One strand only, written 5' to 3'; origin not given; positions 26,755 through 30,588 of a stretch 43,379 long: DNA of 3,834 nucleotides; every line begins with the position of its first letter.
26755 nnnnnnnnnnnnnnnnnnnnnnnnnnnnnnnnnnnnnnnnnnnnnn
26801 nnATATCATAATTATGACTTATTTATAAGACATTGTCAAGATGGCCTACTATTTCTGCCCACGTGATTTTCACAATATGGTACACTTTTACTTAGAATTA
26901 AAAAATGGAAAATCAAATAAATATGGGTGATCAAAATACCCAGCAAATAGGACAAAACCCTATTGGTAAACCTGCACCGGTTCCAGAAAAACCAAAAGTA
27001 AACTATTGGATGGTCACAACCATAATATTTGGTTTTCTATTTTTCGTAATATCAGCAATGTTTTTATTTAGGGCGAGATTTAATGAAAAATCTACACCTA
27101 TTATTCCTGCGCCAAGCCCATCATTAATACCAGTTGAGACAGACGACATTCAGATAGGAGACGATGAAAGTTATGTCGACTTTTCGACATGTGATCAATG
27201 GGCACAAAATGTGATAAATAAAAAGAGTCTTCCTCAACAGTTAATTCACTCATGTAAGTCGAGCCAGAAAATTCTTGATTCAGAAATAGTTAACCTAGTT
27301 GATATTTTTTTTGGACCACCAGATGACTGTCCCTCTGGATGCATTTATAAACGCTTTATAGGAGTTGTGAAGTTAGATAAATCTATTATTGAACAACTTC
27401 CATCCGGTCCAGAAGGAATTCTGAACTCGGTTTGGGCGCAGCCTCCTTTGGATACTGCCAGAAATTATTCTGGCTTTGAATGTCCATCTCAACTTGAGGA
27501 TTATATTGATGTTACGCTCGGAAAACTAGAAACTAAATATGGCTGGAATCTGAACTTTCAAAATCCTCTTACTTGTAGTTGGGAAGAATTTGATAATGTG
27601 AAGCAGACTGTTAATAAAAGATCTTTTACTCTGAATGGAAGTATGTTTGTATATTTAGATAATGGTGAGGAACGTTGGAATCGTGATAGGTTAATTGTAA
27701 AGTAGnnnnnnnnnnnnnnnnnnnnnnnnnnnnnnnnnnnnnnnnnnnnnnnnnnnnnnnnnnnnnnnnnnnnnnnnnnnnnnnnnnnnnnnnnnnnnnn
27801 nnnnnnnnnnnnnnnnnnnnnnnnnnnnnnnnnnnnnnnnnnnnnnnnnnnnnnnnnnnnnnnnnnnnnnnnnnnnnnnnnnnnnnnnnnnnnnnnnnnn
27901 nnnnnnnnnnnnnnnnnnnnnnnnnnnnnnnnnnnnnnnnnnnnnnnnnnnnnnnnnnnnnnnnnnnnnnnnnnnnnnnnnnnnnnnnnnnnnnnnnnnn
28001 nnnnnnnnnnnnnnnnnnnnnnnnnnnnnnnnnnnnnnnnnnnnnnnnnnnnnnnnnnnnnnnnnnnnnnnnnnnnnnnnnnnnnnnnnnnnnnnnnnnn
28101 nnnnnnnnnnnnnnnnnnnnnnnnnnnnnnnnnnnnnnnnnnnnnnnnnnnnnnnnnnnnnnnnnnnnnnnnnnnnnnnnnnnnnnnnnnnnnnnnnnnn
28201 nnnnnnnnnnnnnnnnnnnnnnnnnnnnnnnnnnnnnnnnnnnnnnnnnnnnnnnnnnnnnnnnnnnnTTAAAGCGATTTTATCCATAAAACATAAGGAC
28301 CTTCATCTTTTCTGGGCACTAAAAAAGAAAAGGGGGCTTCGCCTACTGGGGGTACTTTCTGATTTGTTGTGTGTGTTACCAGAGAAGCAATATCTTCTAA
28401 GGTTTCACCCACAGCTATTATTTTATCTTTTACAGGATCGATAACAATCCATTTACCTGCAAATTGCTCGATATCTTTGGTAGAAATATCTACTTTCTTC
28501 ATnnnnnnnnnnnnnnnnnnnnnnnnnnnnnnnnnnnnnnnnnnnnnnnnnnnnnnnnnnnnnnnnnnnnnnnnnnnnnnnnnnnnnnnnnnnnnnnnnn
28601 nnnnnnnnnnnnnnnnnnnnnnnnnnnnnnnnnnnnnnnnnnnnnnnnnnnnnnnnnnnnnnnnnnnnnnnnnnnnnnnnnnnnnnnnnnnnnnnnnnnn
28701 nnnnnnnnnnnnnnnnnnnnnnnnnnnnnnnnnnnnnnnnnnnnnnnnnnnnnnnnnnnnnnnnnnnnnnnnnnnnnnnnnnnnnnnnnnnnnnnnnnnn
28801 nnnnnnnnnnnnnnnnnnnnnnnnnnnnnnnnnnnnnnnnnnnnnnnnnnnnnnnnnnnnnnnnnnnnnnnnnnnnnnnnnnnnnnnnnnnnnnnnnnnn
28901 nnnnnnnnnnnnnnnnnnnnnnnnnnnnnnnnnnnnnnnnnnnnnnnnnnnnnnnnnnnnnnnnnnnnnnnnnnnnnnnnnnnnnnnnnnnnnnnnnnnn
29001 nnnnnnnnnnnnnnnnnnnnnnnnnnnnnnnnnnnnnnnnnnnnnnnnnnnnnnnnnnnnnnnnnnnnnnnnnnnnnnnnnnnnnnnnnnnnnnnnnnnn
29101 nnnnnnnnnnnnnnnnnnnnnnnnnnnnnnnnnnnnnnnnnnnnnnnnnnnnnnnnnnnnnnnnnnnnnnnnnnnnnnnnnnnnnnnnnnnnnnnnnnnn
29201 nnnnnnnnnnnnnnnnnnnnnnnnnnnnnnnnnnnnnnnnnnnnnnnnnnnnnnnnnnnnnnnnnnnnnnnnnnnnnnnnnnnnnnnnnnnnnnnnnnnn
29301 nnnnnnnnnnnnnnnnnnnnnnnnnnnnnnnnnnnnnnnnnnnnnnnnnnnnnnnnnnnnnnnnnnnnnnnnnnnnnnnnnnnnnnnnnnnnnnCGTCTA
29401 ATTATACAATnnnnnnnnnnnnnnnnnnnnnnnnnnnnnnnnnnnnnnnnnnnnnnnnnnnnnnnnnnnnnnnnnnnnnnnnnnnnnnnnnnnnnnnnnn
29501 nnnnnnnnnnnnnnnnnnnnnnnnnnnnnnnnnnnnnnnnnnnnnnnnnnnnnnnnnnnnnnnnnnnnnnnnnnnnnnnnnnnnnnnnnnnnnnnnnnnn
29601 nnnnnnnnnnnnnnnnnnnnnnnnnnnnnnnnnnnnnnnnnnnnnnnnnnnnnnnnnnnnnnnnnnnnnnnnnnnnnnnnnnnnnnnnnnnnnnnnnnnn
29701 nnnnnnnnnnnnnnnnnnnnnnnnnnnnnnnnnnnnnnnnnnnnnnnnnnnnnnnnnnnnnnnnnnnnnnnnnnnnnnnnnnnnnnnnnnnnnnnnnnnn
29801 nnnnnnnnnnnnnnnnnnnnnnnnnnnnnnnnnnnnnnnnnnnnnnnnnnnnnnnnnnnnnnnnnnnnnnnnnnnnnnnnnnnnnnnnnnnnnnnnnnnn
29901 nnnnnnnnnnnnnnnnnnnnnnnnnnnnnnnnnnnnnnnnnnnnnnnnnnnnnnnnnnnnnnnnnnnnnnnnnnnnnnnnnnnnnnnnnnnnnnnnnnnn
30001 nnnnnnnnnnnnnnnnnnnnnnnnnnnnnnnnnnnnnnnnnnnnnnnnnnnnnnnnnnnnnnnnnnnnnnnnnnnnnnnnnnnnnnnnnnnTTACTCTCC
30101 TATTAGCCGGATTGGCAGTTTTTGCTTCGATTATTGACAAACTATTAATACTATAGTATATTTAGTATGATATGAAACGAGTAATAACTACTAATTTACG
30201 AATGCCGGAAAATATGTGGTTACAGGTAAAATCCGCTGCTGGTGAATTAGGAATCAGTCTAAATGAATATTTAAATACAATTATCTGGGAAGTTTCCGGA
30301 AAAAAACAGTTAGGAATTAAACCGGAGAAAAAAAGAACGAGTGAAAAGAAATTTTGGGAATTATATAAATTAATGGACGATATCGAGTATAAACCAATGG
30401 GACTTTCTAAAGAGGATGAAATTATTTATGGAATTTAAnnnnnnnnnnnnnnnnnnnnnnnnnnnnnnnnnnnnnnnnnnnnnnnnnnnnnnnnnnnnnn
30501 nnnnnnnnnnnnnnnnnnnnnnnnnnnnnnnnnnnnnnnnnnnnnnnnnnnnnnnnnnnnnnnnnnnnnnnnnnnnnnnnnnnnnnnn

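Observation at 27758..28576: Perfect 28-bp direct repeats bracket a self-contained two-gene cassette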

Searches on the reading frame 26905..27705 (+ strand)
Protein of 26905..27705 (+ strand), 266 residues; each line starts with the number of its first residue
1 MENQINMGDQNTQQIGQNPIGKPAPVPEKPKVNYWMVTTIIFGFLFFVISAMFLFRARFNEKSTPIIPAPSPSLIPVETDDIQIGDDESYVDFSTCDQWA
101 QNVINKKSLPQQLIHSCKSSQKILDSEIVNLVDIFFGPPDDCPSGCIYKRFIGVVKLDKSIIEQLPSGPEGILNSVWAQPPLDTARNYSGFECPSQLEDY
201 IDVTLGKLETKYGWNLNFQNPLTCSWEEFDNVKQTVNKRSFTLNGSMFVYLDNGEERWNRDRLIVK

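Call 4: search_protein_families(library=pfam, proteins=[window:26905-27705:+], max_evalue=0.01)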
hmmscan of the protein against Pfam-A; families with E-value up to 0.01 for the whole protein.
window:26905-27705:+ (266 aa): 0 families
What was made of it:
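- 26905..27705 (+): Unit A cargo 2: 'NQ-family' membrane-anchored protein. The promoter and N-terminus are conserved and the C-terminus is variable. No Pfam hit (call 4).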

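Call 9: find_encoding_contigs(protein=window:26905-27705:+, flank=6000, max_places=10)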
Protein window:26905-27705:+ (266 aa): no gene with exactly this product is on record in the collection.

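Call 38: search_protein_families(library=ncbifam, proteins=[window:26905-27705:+], max_evalue=0.01)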
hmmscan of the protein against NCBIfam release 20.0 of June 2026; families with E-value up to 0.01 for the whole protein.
window:26905-27705:+ (266 aa): 0 families

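Call 72: search_protein_families(library=padloc, proteins=[window:26905-27705:+], max_evalue=0.01)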
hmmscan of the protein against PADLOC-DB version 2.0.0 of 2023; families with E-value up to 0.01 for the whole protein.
window:26905-27705:+ (266 aa): 0 families

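Call 73: search_protein_families(library=phrogs, proteins=[window:26905-27705:+], max_evalue=0.001)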
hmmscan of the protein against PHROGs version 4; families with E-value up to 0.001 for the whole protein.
window:26905-27705:+ (266 aa): 0 families
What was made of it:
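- Tried and rejected: PHROGs and NCBIfam gave nothing (calls 38, 73).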

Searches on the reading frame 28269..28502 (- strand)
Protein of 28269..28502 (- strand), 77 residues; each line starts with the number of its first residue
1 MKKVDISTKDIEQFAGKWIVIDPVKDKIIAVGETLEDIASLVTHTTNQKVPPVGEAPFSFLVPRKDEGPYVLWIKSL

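Call 4: search_protein_families(library=pfam, proteins=[window:28269-28502:-], max_evalue=0.01)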
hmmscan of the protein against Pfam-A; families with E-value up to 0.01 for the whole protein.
window:28269-28502:- (77 aa): 1 family
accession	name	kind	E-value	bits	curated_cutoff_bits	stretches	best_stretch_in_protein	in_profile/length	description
PF18929.5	DUF5678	-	6.8e-06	26.3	23.2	1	12-39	4-29/49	Family of unknown function (DUF5678)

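Call 38: search_protein_families(library=ncbifam, proteins=[window:28269-28502:-], max_evalue=0.01)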
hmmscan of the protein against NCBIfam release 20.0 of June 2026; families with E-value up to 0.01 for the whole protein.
window:28269-28502:- (77 aa): 0 families

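Call 72: search_protein_families(library=padloc, proteins=[window:28269-28502:-], max_evalue=0.01)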
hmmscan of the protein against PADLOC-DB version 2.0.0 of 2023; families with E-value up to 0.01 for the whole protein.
window:28269-28502:- (77 aa): 0 families

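Call 73: search_protein_families(library=phrogs, proteins=[window:28269-28502:-], max_evalue=0.001)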
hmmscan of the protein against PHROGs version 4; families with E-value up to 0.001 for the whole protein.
window:28269-28502:- (77 aa): 0 families

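Call 76: find_homologous_proteins(query=window:28269-28502:-, max_evalue=0.00001)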
Query window:28269-28502:- (77 aa): 126 proteins with E <= 0.00001 among 128 candidates; the best 120 are listed.
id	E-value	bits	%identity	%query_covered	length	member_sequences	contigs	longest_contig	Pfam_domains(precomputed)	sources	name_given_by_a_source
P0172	1.3e-43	164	100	100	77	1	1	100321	-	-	-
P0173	1.8e-36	141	86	100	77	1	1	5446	-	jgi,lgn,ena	-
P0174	3.7e-34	134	77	100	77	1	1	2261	-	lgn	-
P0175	6.0e-33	130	76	97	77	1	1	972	PF18929.6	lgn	-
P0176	1.2e-32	129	74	100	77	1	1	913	-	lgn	-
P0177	1.5e-32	128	74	99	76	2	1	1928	-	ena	-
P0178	7.3e-32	126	76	97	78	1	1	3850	PF18929.6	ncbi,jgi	jgi:hypothetical protein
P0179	1.1e-31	126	74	100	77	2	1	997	-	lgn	-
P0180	1.2e-31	126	72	97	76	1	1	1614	-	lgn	-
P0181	1.3e-31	126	72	99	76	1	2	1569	-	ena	-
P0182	1.4e-31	125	77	97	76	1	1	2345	-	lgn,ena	-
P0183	1.5e-31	125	76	97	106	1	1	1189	-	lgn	-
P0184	1.9e-31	125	75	97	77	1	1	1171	-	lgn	-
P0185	3.4e-31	124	76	97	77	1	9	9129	-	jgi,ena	-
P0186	5.3e-31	124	71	97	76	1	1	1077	-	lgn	-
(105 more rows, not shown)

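Call 77: find_encoding_contigs(protein=P0173, flank=4000, max_places=3)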
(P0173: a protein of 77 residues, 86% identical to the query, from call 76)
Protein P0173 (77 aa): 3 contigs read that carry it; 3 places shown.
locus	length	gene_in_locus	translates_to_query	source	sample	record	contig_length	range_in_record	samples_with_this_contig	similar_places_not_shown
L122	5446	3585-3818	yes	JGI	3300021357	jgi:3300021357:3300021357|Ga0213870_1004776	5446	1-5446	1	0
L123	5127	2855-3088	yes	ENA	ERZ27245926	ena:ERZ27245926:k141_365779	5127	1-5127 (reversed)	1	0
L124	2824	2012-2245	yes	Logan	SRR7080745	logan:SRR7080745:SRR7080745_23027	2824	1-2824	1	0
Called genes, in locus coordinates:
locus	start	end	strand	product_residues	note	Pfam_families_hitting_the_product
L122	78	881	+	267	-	PF09992:NAGPA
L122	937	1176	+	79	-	-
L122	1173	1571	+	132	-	PF01850:PIN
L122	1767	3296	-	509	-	-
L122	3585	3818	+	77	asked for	-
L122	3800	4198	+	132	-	PF02160:Peptidase_A3 (weak), PF13650:Asp_protease_2 (weak), PF13975:gag-asp_proteas (weak)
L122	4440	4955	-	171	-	-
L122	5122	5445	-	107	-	?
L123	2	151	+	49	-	?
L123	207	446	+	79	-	-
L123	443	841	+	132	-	PF01850:PIN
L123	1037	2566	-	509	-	-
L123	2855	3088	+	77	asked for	-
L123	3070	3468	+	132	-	PF02160:Peptidase_A3 (weak), PF13650:Asp_protease_2 (weak), PF13975:gag-asp_proteas (weak)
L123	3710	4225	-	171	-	-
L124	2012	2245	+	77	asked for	-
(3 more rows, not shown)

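Call 78: find_encoding_contigs(protein=P0185, flank=4000, max_places=6)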
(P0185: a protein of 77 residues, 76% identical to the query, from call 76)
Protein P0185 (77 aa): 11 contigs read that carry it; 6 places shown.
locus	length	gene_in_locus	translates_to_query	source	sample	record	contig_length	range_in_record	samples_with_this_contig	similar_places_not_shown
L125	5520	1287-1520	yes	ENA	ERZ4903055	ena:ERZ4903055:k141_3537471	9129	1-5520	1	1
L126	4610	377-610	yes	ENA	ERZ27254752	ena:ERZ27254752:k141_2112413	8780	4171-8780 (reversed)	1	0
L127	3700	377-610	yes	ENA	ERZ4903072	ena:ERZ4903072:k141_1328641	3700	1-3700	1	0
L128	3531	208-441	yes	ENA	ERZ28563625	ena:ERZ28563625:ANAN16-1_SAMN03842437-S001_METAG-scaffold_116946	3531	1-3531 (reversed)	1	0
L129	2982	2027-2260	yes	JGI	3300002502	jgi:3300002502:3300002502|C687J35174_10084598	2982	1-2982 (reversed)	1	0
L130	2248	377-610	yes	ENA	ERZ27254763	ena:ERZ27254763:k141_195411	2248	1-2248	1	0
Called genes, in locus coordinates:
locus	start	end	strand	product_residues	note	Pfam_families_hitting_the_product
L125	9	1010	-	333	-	PF13565:HTH_32 (faint), PF13936:HTH_38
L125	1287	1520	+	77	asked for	-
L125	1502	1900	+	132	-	-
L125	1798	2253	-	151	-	-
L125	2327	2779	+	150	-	PF10502:Peptidase_S26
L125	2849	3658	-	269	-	PF02195:ParB_N, PF17762:HTH_ParB, PF08535:KorB (faint)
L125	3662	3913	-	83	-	PF01016:Ribosomal_L27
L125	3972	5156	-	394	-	PF01555:N6_N4_Mtase (faint), PF01170:UPF0020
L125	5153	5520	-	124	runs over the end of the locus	PF00829:Ribosomal_L21p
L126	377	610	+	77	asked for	-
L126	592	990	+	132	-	-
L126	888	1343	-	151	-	-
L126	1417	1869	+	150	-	PF10502:Peptidase_S26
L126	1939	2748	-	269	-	PF02195:ParB_N, PF17762:HTH_ParB, PF08535:KorB (faint)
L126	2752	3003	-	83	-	PF01016:Ribosomal_L27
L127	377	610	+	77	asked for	-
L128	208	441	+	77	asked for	-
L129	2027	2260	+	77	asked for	-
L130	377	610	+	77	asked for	-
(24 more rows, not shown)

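Call 87: predict_structure(alignment_id=A1)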
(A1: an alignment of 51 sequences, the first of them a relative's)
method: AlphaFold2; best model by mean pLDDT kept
length: 77 residues; sequences in the alignment: 51
mean_pLDDT: 88.0   pTM: 0.70
mean pLDDT of the five models: 88.0, 87.1, 85.8, 84.3, 81.1
residues with pLDDT >= 90: 45; 70-90: 31; 50-70: 1; < 50: 0
segments of 3 or more residues with pLDDT < 50: none
pLDDT, mean of each block of 10 residues (from residue 1): 94 94 95 94 77 84 84 80
secondary structure, 60 per line:
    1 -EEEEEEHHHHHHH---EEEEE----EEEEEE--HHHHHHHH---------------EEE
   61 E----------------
elements in order: E2-7 H8-14 E18-22 E27-32 H35-42 E58-61

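Call 89: fold_search(model_id=the predicted structure, library=pdb)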
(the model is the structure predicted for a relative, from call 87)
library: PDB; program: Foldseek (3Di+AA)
matches with E <= 10: 104; with E <= 0.001: 0
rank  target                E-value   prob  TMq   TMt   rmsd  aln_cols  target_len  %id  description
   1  6nrw_A                1.1e+00  0.06  0.20  0.15  13.4        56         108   20  Crystal structure of Dpr1 IG1 bound to DIP-eta IG1 (released 2019-02-06)
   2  2h7z_B                2.3e+00  0.02  0.19  0.19   7.4        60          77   12  Crystal structure of irditoxin (released 2006-08-29)
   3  7c07_P                2.4e+00  0.03  0.22  0.11   9.2        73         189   16  Crystal structure of yeast U2AF1 complex bound to 5'-AAGGU RNA. (released 2020-09-30)
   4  2grg_MODEL_1_A        2.6e+00  0.04  0.21  0.19  13.1        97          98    9  Solution NMR Structure of Protein YNR034W-A from Saccharomyces cerevisiae. Northeast Structural Genomics Conso (released 2006-05-23)
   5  4rye_A                2.8e+00  0.03  0.20  0.06  16.1        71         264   18  The crystal structure of D-ALANYL-D-ALANINE CARBOXYPEPTIDASE from Mycobacterium tuberculosis H37Rv (released 2015-01-28)
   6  1ypr_A                2.9e+00  0.02  0.16  0.12  10.5        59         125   12  SACCHAROMYCES CEREVISIAE (YEAST) PROFILIN (released 1997-12-31)
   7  4p0m                  2.9e+00  0.02  0.19  0.07  16.4        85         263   15  Crystal structure of an evolved putative penicillin-binding protein homolog, Rv2911, from Mycobacterium tuberculosis (released 2014-03-12)
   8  7c08_Y                3.1e+00  0.03  0.23  0.12   9.3        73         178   15  Crystal structure of S34Y mutant of yeast U2AF1 complex bound to 3' splice site RNA, 5'-UAGGU. (released 2020-09-30)
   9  6q5u_B                3.1e+00  0.01  0.17  0.06  14.3        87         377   14  High resolution electron cryo-microscopy structure of the bacteriophage PR772 (released 2019-06-19)
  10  3itb_D                3.6e+00  0.06  0.19  0.05   3.9        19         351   37  Crystal structure of Penicillin-Binding Protein 6 (PBP6) from E. coli in complex with a substrate fragment (released 2009-10-20)
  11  7c08_V                3.6e+00  0.02  0.23  0.12   9.3        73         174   15  Crystal structure of S34Y mutant of yeast U2AF1 complex bound to 3' splice site RNA, 5'-UAGGU. (released 2020-09-30)
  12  3ne5_B                3.6e+00  0.02  0.16  0.06  13.6        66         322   12  Crystal structure of the CusBA heavy-metal efflux complex from Escherichia coli (released 2011-03-02)
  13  6nrq_A                3.8e+00  0.03  0.20  0.14  13.1        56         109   16  Crystal structure of Dpr10 IG1 bound to DIP-alpha IG1 (released 2019-02-06)
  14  6nrq_C                4.3e+00  0.03  0.20  0.15  13.2        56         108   16  Crystal structure of Dpr10 IG1 bound to DIP-alpha IG1 (released 2019-02-06)
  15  8yl2_C                4.6e+00  0.04  0.28  0.10  12.2        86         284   12  Crystal Structure of Homo Tetrameric RagA-like small GTPase from Asgard Lokiarchaeota (LokiRagO) in complex with GTP (released 2025-09-10)
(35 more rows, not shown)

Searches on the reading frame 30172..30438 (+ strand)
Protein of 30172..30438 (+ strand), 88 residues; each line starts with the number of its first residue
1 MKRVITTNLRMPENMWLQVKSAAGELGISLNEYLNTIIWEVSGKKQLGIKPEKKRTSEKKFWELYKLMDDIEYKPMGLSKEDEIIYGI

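Call 4: search_protein_families(library=pfam, proteins=[window:30172-30438:+], max_evalue=0.01)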
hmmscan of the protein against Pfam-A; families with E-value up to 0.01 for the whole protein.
window:30172-30438:+ (88 aa): 2 families
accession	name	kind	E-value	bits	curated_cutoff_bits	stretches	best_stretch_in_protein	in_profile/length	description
PF12441.14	CopG_antitoxin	-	0.005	18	28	0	5-38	43-76/79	CopG antitoxin of type II toxin-antitoxin system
PF05534.18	HicB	-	0.0053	17.1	21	0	8-36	21-49/51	HicB family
